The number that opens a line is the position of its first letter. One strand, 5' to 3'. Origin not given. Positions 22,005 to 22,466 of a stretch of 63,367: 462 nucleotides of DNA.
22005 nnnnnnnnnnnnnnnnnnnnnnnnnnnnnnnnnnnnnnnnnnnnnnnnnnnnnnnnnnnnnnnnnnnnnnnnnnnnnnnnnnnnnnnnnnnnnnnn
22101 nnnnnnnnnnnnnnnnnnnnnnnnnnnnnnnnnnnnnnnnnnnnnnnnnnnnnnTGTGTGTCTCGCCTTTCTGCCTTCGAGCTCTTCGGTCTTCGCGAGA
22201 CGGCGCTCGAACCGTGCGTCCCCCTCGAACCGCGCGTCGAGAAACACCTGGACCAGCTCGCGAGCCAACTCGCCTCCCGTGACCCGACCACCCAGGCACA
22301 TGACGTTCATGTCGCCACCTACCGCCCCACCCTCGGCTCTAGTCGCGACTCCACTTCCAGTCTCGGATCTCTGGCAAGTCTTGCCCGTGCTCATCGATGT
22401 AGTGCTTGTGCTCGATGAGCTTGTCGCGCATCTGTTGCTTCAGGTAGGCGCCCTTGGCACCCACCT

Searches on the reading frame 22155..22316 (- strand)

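Call 41: search_protein_families(library=pfam, proteins=[window:22155-22316:-], max_evalue=1)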
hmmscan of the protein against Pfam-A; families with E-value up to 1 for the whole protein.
seq(54 aa): 2 families
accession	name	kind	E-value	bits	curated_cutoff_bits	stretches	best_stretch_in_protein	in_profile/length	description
PF02502.23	LacAB_rpiB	-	5.9e-09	36.4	24.7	1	2-42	98-137/138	Ribose/Galactose Isomerase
PF13576.12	Pentapeptide_3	-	0.14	12.8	27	1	25-38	33-46/48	Pentapeptide repeats (9 copies)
